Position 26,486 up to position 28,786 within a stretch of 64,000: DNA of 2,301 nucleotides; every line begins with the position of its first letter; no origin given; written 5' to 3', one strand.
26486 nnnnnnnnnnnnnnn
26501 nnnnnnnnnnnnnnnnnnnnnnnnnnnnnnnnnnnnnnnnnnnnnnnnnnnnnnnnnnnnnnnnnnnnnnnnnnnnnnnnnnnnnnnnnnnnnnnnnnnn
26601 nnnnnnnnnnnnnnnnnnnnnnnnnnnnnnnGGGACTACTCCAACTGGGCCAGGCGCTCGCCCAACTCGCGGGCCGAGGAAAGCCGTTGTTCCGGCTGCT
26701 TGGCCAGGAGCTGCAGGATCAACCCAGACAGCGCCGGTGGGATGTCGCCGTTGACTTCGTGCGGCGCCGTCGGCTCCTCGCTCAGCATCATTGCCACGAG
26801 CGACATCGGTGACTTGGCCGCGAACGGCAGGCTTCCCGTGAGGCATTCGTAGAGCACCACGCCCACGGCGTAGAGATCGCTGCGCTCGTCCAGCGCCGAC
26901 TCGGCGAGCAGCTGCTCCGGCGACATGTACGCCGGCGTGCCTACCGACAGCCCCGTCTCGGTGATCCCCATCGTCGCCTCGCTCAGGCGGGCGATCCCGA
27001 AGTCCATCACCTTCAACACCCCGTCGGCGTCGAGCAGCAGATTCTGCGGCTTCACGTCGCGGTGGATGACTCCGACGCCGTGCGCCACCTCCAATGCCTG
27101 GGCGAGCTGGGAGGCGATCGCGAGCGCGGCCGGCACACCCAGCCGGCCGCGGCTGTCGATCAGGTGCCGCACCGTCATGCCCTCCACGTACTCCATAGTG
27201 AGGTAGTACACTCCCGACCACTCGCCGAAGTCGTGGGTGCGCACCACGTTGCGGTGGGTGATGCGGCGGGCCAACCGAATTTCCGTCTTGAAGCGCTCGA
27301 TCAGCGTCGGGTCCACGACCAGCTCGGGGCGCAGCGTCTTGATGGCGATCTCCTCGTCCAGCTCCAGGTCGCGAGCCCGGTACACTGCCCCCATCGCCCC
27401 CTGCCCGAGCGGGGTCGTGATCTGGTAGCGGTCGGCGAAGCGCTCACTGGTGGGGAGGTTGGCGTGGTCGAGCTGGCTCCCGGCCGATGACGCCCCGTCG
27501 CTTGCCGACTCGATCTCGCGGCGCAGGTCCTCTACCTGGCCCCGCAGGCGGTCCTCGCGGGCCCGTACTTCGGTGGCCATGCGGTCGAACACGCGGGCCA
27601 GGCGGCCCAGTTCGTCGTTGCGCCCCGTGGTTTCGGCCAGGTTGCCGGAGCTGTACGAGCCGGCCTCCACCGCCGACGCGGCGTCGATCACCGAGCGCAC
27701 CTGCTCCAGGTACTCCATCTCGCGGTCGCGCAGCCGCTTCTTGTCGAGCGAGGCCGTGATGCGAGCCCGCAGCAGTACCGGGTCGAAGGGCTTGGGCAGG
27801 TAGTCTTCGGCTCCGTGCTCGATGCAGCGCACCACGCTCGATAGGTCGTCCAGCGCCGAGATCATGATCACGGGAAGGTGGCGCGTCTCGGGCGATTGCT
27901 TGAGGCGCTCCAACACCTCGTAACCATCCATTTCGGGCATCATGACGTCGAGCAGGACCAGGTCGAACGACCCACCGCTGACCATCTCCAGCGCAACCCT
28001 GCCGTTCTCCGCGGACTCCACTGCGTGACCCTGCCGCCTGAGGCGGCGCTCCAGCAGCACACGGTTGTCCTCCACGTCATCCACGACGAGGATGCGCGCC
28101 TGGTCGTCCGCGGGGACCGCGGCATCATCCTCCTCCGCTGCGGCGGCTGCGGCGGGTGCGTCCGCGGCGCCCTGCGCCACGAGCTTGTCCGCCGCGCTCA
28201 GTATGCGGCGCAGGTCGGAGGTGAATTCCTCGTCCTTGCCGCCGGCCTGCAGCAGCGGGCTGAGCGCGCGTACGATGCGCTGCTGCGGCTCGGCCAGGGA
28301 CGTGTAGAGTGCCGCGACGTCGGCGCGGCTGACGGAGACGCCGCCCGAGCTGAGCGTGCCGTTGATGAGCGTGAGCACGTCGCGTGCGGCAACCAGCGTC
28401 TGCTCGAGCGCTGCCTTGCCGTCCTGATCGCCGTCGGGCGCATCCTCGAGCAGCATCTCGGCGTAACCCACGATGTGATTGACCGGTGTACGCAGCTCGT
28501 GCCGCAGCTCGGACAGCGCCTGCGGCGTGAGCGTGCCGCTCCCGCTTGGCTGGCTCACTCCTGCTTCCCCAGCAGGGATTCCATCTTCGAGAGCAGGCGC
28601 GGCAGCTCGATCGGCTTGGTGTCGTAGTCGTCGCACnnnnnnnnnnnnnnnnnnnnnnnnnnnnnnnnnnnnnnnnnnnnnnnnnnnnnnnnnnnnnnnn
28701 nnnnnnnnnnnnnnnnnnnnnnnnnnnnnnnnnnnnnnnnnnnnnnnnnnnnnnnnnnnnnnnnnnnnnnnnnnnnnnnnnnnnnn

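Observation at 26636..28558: Orphan H-box dimerisation domain (no ATPase) + receiver + active-looking Hanks kinase in one polypeptide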

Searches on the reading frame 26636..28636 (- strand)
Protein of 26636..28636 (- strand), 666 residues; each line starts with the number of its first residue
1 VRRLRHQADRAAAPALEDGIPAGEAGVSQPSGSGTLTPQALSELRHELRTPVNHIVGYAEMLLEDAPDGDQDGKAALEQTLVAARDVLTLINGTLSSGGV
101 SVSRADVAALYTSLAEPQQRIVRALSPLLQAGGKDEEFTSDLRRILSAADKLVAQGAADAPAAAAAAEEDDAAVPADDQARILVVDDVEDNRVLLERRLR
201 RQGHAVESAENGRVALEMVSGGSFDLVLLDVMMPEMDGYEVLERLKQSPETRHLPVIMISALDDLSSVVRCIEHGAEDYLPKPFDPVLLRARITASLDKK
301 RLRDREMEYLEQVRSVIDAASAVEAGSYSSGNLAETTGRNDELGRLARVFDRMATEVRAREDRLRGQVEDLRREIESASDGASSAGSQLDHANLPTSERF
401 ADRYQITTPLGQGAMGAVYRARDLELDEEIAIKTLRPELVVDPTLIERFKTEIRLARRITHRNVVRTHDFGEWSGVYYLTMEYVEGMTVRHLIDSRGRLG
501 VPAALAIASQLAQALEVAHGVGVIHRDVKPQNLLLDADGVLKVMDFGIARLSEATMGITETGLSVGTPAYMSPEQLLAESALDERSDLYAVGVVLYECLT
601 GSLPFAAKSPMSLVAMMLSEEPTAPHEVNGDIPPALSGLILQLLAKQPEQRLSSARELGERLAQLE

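Call 3: search_protein_families(library=pfam, proteins=[window:26636-28636:-], max_evalue=1)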
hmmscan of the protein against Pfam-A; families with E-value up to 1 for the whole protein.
window:26636-28636:- (666 aa): 9 families
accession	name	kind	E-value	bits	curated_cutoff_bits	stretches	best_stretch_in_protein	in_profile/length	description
PF00069.31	Pkinase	-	9.9e-51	173.1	31.7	1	404-654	1-254/263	Protein kinase domain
PF07714.23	PK_Tyr_Ser-Thr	-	4.5e-32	111.8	23.1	1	406-653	3-250/258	Protein tyrosine and serine/threonine kinase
PF00072.30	Response_reg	-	4.8e-30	104.4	30.2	1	182-293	1-110/111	Response regulator receiver domain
PF03109.22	ABC1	-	3.6e-08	33.3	22.9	1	474-550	140-215/244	ABC1 atypical kinase-like domain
PF00512.31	HisKA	-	8.4e-08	32.6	26.9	1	40-95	5-58/66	His Kinase A (phospho-acceptor) domain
PF00672.30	HAMP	-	4.7e-05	24.1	25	1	313-358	10-52/53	HAMP domain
PF01636.29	APH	-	0.011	16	23.2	1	504-551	150-199/239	Phosphotransferase enzyme family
PF07387.17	Seadorna_VP7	-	0.092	12.2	20.3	1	515-546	154-187/308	Seadornavirus VP7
PF14531.12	Kinase-like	-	0.096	12.4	25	1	496-547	139-190/289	Kinase-like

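Call 5: find_homologous_proteins(query=window:26636-28558:-, max_evalue=0.00001)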
Query window:26636-28558:- (640 aa): 7824 proteins with E <= 0.00001 among 8000 candidates; the best 120 are listed.
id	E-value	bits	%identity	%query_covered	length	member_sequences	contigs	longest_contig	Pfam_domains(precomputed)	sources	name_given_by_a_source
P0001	0.0e+0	1324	97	100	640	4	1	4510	PF07714.24,PF00069.32,PF03109.23,PF00512.32,PF00072.31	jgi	jgi:CheY-like chemotaxis protein/tRNA A-37 threonylcarbamoyl transferase component Bud32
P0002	0.0e+0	1237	91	100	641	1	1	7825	PF07714.24,PF00069.32,PF03109.23,PF00512.32,PF00072.31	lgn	-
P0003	0.0e+0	1180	87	100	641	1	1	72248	PF07714.24,PF00069.32,PF03109.23,PF00512.32,PF00072.31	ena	-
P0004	0.0e+0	1172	86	100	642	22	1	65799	PF07714.24,PF00069.32,PF03109.23,PF00512.32,PF00072.31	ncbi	-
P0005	0.0e+0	1166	87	100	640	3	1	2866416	PF07714.24,PF00069.32,PF03109.23,PF00512.32,PF00072.31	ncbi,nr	ncbi:MAG: protein kinase [Gemmatimonadota bacterium]|nr:MAG: protein kinase [Gemmatimonadota bacteri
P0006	0.0e+0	1135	84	100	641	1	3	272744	PF07714.24,PF00069.32,PF03109.23,PF00512.32,PF00072.31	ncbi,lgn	-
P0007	1.9e-261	887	66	100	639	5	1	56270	PF07714.24,PF00069.32,PF03109.23,PF00512.32,PF00072.31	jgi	jgi:CheY-like chemotaxis protein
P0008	4.9e-259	879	66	100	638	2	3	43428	PF00672.31,PF07714.24,PF00069.32,PF03109.23,PF00512.32,PF00072.31,PF01636.30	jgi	jgi:CheY-like chemotaxis protein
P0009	3.4e-253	860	66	99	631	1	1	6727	PF07714.24,PF00069.32,PF03109.23,PF00512.32,PF00072.31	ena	-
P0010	1.2e-249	848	64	98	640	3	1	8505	PF07714.24,PF00069.32,PF03109.23,PF00512.32,PF00072.31,PF01636.30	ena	-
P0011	2.1e-248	844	65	99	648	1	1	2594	PF07714.24,PF00069.32,PF03109.23,PF00512.32,PF00072.31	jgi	jgi:CheY-like chemotaxis protein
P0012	3.6e-248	843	66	99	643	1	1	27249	PF07714.24,PF00069.32,PF03109.23,PF00512.32,PF00072.31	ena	-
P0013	1.6e-247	841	65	98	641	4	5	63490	PF07714.24,PF00069.32,PF03109.23,PF00512.32,PF00072.31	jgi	jgi:CheY-like chemotaxis protein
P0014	6.4e-247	839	65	99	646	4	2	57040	PF07714.24,PF00069.32,PF03109.23,PF00512.32,PF00072.31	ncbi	-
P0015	6.5e-247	839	64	98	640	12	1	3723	PF07714.24,PF00069.32,PF03109.23,PF14531.13,PF00512.32,PF00072.31,PF01636.30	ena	-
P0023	1.1e-243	829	63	99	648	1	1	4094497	PF07714.24,PF00069.32,PF03109.23,PF00512.32,PF00072.31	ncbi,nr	ncbi:MAG: protein kinase [Gemmatimonadota bacterium]|nr:MAG: protein kinase [Gemmatimonadota bacteri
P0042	9.3e-236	802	60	100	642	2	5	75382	PF00672.31,PF07714.24,PF00069.32,PF03109.23,PF14531.13,PF00512.32,PF00072.31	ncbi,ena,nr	ncbi:MAG: protein kinase [Gemmatimonadota bacterium]|nr:protein kinase [Gemmatimonadota bacterium] M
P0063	7.1e-233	793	60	100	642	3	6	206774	PF00672.31,PF07714.24,PF00069.32,PF03109.23,PF14531.13,PF00512.32,PF00072.31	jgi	jgi:DNA-binding response OmpR family regulator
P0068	1.5e-232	792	63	98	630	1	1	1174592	PF07714.24,PF00069.32,PF03109.23,PF00512.32,PF00072.31,PF01636.30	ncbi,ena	-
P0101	1.9e-230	785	61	99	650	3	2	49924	PF00672.31,PF07714.24,PF00069.32,PF03109.23,PF00512.32,PF00072.31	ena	-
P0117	8.1e-230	783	62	100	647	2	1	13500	PF00672.31,PF07714.24,PF00069.32,PF03109.23,PF00512.32,PF00072.31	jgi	-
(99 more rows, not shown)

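Call 14: find_encoding_contigs(protein=P0023, flank=10000, max_places=1)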
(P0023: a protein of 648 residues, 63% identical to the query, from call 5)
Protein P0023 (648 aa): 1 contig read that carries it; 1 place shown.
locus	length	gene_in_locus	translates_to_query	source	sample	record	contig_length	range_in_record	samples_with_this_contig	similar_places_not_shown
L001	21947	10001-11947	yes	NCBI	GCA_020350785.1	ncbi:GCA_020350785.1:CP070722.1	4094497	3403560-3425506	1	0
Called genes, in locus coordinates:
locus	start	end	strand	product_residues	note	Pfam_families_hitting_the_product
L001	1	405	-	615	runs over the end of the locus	PF01558:POR, PF01855:POR_N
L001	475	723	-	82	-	-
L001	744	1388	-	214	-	PF00440:TetR_N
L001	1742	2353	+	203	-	-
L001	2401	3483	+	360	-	PF04055:Radical_SAM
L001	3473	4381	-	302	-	-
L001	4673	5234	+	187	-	-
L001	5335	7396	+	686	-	PF13492:GAF_3, PF00989:PAS, PF08448:PAS_4, PF13188:PAS_8, PF13426:PAS_9, PF00512:HisKA, PF02518:HATPase_c, PF00072:Response_reg, +3 more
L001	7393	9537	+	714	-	PF01590:GAF, PF13185:GAF_2, PF13492:GAF_3, PF01590:GAF, PF13185:GAF_2, PF13492:GAF_3, PF00989:PAS, PF08448:PAS_4, +4 more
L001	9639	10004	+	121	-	PF00072:Response_reg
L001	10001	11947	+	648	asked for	PF00512:HisKA (weak), PF00072:Response_reg, PF00069:Pkinase, PF07714:PK_Tyr_Ser-Thr, PF03109:ABC1 (weak)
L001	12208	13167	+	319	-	PF03372:Exo_endo_phos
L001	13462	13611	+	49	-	-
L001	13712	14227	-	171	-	PF13527:Acetyltransf_9, PF00583:Acetyltransf_1, PF13673:Acetyltransf_10 (weak), PF13508:Acetyltransf_7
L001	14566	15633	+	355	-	PF12704:MacB_PCD (weak), PF02687:FtsX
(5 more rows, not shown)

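Call 15: find_encoding_contigs(protein=P0068, flank=10000, max_places=1)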
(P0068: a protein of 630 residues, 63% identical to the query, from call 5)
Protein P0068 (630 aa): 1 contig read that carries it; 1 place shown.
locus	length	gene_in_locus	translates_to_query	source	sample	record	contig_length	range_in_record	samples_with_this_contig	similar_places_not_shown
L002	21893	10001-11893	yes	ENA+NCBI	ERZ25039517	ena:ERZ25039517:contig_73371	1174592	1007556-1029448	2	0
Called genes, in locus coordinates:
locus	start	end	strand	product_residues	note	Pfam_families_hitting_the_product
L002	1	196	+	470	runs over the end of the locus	PF00528:BPD_transp_1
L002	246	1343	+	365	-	PF00528:BPD_transp_1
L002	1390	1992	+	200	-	PF00484:Pro_CA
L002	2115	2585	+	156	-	PF08002:DUF1697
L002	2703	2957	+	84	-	-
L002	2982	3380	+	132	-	-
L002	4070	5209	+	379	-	PF01425:Amidase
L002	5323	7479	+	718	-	PF01590:GAF, PF13185:GAF_2, PF13492:GAF_3, PF13185:GAF_2, PF01590:GAF, PF13492:GAF_3, PF00989:PAS, PF08448:PAS_4, +5 more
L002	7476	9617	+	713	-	PF01590:GAF, PF13185:GAF_2, PF13492:GAF_3, PF13185:GAF_2, PF01590:GAF, PF13492:GAF_3, PF00989:PAS, PF08448:PAS_4, +3 more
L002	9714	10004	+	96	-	PF00072:Response_reg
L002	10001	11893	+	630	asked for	PF00512:HisKA, PF01636:APH (faint), PF00072:Response_reg, PF00069:Pkinase, PF07714:PK_Tyr_Ser-Thr, PF03109:ABC1 (weak)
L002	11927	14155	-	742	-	PF02837:Glyco_hydro_2_N, PF22666:Glyco_hydro_2_N2, PF00703:Glyco_hydro_2, PF02836:Glyco_hydro_2_C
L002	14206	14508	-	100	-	-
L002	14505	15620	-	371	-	PF02012:BNR (faint), PF15902:Sortilin-Vps10 (weak)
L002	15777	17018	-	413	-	PF04773:FecR (weak)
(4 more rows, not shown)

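Call 23: predict_structure(alignment_id=A1)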
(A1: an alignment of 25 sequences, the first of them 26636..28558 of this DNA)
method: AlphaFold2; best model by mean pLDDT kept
length: 640 residues; sequences in the alignment: 25
mean_pLDDT: 79.4   pTM: 0.45
mean pLDDT of the five models: 79.4, 77.7, 77.2, 75.0, 74.8
residues with pLDDT >= 90: 175; 70-90: 359; 50-70: 50; < 50: 56
segments of 3 or more residues with pLDDT < 50: 1-7, 129-151, 355-363, 527-540
pLDDT, mean of each block of 10 residues (from residue 1): 43 77 86 86 83 91 82 67 87 90 76 88 74 27 32 83 88 88 92 88 88 91 88 79 82 83 85 83 78 71 74 72 75 76 69 38 60 87 76 90 88 72 83 89 85 89 88 92 95 86 88 83 49 33 81 74 95 92 76 91 94 97 94 94
secondary structure, 60 per line:
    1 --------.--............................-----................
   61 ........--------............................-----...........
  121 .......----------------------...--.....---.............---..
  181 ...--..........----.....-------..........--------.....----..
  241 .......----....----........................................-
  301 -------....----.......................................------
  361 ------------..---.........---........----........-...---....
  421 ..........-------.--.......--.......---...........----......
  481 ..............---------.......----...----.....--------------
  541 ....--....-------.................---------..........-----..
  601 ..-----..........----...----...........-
elements in order: H12-39 H45-68 H78-104 H110-127 E155-159 H163-175 E179-183 H186-195 E200-204 H212-221 E230-234 H239-247 E252-255 H260-299 H308-311 H316-354 E378-386 E390-397 E402-409 H417-430 E441-447 E450-456 E460-462 H463-470 H475-494 E507-510 E515-517 H522-526 H541-544 H547-550 H558-574 H584-593 H599-602 H608-617 H629-639

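Call 47: search_protein_families(library=ncbifam, proteins=[window:26636-28558:-], max_evalue=0.01)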
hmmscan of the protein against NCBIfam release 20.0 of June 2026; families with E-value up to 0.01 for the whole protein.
window:26636-28558:- (640 aa): 123 families (the best 25 are shown)
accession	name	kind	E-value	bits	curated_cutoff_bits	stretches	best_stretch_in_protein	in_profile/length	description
NF033483.0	PknB_PASTA_kin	equivalog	1.1e-93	315.2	450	1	372-638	3-267/563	Stk1 family PASTA domain-containing Ser/Thr kinase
NF052427.1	StpK7MSMEG_1200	equivalog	1.4e-56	192.2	900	1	377-634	8-263/601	serine/threonine protein kinase StpK7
NF047741.1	antiphage_MADS6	equivalog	4.2e-56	190.7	460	2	476-638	299-459/612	methylation-associated defense system protein kinase MAD6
TIGR03903.1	TOMM_kin_cyc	equivalog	1.2e-41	142.6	705.75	1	402-639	4-247/1267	TOMM system kinase/cyclase fusion protein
NF009651.0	PRK13184.1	equivalog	3.5e-41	141.1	839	1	376-637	2-288/932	serine/threonine-protein kinase PknD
NF007135.0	PRK09581.1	equivalog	3.1e-39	135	474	1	154-278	3-127/457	PleD family two-component system response regulator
NF053615.1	SerThrKinAfsKStmc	equivalog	1.9e-36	126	1300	1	378-636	15-264/809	protein serine/threonine kinase AfsK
NF038150.1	lanthi_synth_IV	equivalog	2.3e-35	122.2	650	1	369-638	182-455/851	class IV lanthionine synthetase LanL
NF011874.0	PRK15347.1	equivalog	7.9e-30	103.6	852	1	153-282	690-821/921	two component system sensor kinase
NF045944.1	ResRegRpaBCyano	equivalog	1.9e-28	99.4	330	1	157-281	1-120/229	response regulator transcription factor RpaB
TIGR02154.1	PhoB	equivalog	5.2e-27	94.6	296.2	1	153-279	2-128/226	phosphate regulon transcriptional regulator PhoB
NF007005.1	PRK09468.1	equivalog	5.5e-25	88.2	331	1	153-274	3-122/237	osmolarity response regulator transcription factor OmpR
NF041733.1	resp_reg_CseB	equivalog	1e-24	87.2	350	1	155-280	2-124/228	two-component system response regulator CseB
NF053854.1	RespRegPhoBBctds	equivalog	1.4e-24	86.7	270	1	156-280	1-124/225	two-component system response regulator PhoB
TIGR01387.1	cztR_silR_copR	subfamily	3.3e-24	85.8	279.2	1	156-281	1-124/218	heavy metal response regulator transcription factor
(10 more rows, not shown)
